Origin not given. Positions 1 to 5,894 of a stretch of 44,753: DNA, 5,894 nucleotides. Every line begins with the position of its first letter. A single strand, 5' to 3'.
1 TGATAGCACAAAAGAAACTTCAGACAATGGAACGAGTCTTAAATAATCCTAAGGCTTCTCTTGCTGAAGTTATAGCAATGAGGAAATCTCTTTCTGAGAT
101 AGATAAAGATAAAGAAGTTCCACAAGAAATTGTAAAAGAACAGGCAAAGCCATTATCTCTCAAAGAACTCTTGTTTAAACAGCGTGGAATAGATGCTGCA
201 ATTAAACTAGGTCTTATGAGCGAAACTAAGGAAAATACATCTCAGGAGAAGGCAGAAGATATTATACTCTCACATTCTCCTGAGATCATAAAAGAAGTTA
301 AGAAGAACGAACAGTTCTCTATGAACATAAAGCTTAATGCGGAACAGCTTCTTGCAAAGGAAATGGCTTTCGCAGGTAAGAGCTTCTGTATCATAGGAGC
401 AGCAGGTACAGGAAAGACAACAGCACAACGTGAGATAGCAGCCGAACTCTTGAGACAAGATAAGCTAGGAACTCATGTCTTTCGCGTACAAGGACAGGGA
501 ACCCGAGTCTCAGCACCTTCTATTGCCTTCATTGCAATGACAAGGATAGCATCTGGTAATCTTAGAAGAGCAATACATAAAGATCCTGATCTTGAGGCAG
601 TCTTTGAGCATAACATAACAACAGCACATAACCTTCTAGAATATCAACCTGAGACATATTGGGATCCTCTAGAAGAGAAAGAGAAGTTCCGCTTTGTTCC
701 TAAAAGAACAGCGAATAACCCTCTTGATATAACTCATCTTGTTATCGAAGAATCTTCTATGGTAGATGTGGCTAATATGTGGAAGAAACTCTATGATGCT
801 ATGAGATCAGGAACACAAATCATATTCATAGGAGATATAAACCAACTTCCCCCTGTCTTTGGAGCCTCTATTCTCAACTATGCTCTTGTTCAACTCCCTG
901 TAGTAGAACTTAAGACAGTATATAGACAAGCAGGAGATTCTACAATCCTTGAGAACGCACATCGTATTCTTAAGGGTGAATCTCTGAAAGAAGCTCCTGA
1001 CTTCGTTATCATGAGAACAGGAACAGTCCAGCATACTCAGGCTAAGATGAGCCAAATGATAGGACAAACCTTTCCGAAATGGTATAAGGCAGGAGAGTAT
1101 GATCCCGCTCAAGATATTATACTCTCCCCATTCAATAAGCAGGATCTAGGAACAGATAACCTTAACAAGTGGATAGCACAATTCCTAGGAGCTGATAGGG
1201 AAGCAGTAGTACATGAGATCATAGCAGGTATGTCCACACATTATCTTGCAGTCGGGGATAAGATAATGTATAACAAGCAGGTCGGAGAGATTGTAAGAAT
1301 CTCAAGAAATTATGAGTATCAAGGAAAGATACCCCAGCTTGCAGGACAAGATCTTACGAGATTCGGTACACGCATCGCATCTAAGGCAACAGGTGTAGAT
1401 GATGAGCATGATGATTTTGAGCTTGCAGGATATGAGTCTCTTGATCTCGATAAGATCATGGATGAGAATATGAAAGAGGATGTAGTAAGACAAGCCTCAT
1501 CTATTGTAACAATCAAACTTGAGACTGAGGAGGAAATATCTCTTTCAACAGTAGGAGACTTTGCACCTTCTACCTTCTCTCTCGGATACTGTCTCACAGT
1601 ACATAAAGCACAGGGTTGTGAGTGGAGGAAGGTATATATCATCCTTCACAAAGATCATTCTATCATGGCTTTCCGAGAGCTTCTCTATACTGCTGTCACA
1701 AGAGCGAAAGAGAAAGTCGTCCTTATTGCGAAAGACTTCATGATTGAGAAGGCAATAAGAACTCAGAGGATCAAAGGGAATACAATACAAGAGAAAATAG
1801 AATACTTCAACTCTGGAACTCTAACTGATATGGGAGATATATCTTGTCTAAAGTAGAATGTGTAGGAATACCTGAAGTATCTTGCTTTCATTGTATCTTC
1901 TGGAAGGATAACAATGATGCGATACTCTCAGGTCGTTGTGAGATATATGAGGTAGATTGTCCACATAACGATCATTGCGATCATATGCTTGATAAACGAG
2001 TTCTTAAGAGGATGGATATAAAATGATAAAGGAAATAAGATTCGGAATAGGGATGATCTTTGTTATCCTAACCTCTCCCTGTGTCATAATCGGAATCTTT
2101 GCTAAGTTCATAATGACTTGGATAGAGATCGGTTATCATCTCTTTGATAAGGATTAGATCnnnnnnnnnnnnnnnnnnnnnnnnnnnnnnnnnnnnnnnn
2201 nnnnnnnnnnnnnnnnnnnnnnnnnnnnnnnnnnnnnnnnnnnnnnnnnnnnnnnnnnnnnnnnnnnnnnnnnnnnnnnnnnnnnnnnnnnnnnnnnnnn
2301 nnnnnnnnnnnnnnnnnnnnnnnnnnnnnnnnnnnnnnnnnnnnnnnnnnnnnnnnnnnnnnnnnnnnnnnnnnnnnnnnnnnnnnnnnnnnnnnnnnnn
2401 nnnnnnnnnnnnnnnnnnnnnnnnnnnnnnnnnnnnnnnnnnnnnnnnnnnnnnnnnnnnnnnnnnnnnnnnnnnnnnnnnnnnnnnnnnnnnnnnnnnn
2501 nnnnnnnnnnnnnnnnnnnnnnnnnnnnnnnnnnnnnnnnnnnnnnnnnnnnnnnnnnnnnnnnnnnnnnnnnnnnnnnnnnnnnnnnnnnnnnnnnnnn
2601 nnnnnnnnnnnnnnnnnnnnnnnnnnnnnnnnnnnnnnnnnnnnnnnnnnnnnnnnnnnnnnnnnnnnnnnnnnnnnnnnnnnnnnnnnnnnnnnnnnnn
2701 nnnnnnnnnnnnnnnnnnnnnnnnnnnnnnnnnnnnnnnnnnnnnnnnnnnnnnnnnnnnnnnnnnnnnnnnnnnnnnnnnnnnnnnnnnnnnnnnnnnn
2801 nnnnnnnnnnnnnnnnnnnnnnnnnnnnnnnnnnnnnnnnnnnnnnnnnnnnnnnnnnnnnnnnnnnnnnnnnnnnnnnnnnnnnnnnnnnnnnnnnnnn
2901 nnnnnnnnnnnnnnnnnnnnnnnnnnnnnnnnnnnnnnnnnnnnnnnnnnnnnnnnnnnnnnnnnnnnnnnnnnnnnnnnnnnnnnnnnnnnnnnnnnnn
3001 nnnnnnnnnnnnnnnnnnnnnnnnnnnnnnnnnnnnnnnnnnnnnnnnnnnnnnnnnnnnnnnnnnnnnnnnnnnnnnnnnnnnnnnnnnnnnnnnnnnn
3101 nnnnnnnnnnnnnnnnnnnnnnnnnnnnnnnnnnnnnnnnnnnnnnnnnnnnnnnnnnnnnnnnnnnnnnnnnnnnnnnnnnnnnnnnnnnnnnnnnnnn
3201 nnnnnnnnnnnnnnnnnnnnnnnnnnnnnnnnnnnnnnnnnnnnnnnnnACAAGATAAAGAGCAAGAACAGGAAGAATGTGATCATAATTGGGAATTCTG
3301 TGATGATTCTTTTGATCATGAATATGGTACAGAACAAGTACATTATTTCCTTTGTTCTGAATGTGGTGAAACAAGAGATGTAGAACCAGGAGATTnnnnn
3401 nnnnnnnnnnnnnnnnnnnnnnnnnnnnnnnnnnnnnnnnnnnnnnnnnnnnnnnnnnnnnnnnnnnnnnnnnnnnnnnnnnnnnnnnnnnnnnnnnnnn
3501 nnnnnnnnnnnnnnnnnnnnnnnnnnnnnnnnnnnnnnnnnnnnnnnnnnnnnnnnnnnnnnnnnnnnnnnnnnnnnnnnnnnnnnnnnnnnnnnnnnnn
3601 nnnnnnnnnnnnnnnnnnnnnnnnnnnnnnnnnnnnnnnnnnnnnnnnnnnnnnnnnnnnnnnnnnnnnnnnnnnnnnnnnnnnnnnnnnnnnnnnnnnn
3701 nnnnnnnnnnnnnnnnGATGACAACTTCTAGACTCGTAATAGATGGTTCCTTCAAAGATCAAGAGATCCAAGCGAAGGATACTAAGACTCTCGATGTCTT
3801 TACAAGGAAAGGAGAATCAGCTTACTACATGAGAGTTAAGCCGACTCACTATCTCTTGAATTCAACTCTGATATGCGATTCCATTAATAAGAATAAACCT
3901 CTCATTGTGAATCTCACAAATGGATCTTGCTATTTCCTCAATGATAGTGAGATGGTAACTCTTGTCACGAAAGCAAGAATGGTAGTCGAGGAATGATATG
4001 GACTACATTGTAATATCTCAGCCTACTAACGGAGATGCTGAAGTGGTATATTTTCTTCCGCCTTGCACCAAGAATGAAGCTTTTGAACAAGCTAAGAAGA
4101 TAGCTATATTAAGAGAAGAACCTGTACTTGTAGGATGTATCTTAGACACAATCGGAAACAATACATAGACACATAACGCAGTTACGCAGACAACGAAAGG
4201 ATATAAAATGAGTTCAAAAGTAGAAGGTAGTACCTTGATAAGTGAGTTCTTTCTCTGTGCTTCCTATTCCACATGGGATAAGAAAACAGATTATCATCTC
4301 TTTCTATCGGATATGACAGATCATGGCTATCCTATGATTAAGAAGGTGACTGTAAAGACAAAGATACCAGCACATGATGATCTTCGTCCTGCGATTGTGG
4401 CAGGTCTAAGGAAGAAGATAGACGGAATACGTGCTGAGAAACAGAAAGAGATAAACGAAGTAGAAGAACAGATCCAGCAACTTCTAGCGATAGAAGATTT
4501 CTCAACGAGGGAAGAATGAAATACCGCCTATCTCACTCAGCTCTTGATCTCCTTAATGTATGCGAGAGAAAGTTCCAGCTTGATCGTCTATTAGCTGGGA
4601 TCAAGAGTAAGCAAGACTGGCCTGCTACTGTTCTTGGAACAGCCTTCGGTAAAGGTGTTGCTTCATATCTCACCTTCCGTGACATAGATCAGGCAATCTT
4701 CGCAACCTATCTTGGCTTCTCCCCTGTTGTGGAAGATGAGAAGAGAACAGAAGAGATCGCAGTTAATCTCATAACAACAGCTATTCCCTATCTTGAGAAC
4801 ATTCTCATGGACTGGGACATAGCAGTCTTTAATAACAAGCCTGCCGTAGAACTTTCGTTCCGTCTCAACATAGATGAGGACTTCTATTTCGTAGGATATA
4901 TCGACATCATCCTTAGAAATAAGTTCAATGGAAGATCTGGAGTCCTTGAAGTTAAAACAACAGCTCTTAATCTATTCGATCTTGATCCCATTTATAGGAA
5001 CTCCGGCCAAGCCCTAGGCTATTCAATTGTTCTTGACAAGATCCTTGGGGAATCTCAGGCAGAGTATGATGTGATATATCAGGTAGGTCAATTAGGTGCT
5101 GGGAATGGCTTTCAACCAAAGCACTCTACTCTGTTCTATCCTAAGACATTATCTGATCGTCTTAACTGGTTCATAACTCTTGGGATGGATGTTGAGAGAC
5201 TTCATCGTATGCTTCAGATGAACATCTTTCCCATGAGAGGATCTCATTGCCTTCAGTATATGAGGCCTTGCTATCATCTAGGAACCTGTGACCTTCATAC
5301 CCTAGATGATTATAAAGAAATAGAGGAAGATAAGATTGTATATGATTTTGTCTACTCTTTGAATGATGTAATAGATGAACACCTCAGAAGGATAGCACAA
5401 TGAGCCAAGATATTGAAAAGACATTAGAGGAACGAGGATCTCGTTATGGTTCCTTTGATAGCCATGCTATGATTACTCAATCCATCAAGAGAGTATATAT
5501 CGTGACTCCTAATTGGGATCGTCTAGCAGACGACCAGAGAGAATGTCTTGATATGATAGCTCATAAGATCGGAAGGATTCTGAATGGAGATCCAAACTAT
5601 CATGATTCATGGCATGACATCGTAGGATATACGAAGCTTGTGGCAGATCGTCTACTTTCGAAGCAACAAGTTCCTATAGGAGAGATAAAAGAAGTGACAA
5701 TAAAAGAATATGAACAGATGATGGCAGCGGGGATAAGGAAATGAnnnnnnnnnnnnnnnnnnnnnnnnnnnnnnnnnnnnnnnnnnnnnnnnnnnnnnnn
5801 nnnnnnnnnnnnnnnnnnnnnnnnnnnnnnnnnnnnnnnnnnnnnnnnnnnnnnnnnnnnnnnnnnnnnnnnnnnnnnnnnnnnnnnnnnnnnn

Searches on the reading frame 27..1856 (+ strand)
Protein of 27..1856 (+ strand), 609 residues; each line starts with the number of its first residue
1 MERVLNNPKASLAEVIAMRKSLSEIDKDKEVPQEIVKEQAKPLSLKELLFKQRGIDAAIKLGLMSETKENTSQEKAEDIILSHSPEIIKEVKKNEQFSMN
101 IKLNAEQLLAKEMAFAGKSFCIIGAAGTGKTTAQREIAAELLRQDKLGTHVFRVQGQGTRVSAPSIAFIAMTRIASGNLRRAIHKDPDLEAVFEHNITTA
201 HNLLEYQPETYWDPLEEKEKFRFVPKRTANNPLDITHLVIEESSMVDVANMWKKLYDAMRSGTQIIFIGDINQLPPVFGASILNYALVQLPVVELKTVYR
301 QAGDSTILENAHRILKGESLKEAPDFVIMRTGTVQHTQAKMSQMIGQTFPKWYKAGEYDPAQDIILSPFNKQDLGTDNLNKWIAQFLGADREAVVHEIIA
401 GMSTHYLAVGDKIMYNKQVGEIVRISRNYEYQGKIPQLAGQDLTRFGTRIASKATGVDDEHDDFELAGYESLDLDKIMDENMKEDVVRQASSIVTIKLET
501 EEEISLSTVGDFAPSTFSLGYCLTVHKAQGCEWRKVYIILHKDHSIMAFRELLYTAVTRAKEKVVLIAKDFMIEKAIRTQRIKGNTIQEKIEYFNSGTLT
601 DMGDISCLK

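Call 17: search_protein_families(library=phrogs, proteins=[window:27-1856:+], max_evalue=0.001)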
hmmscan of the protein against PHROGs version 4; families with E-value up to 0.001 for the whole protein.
window:27-1856:+ (609 aa): 5 families
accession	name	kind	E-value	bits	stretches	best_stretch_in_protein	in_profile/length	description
phrog_325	-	DNA, RNA and nucleotide metabolism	9.9e-69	233.6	1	66-582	430-882/986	Dda-like helicase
phrog_4412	-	DNA, RNA and nucleotide metabolism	9.7e-52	177.3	1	79-581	311-726/743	exonuclease V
phrog_1967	-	DNA, RNA and nucleotide metabolism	7.3e-10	39.1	1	84-143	137-192/776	DNA helicase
phrog_170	-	other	3.8e-05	24.3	0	60-144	38-117/323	PhoH-like phosphate starvation-inducible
phrog_25411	-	unknown function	8.2e-05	22.4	0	93-146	205-259/627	-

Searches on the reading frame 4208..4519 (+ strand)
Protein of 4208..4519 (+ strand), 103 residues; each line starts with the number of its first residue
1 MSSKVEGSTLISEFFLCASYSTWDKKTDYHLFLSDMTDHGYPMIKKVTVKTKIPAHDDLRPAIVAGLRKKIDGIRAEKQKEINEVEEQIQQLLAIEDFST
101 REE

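Call 18: search_protein_families(library=phrogs, proteins=[window:4208-4519:+], max_evalue=0.001)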
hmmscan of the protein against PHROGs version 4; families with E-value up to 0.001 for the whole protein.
window:4208-4519:+ (103 aa): 1 family
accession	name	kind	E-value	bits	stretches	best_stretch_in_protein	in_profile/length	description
phrog_2479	-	unknown function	2.7e-09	38.3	1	13-100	9-100/107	-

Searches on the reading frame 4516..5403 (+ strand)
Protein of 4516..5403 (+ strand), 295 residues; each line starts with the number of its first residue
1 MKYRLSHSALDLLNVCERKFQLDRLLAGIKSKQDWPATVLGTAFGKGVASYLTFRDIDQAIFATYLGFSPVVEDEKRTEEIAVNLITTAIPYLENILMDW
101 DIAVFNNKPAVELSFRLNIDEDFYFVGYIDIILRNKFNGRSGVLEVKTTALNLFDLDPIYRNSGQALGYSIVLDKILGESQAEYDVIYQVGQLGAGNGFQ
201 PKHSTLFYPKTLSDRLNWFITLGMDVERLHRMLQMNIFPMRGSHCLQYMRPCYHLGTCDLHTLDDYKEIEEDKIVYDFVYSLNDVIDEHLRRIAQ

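Call 17: search_protein_families(library=phrogs, proteins=[window:4516-5403:+], max_evalue=0.001)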
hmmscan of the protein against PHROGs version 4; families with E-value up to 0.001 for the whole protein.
window:4516-5403:+ (295 aa): 4 families
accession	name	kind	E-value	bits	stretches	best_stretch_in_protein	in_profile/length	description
phrog_1218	-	DNA, RNA and nucleotide metabolism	1.1e-12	48.9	1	2-178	7-193/364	exonuclease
phrog_8097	-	DNA, RNA and nucleotide metabolism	0.00015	21.6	1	4-146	2-124/598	exonuclease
phrog_69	-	DNA, RNA and nucleotide metabolism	0.00033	20.8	1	2-146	87-225/501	exonuclease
phrog_1870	-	DNA, RNA and nucleotide metabolism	0.00058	20.1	0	102-151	145-194/313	exonuclease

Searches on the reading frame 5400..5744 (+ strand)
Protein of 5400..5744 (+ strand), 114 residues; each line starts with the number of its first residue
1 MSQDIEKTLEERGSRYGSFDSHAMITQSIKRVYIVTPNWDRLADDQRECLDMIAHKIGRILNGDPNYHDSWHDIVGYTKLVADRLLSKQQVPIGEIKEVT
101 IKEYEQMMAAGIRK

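Call 18: search_protein_families(library=phrogs, proteins=[window:5400-5744:+], max_evalue=0.001)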
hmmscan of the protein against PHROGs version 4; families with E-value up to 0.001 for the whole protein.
window:5400-5744:+ (114 aa): 4 families
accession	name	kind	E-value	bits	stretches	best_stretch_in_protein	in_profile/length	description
phrog_16943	-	unknown function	1.4e-32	113.9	1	4-90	3-89/166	-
phrog_17775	-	unknown function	4.9e-27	96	1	6-85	79-158/163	-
phrog_474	-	other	4.6e-20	73.6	1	5-101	137-227/274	phosphofructokinase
phrog_37386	-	unknown function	1.9e-12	48.6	1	3-81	92-170/179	-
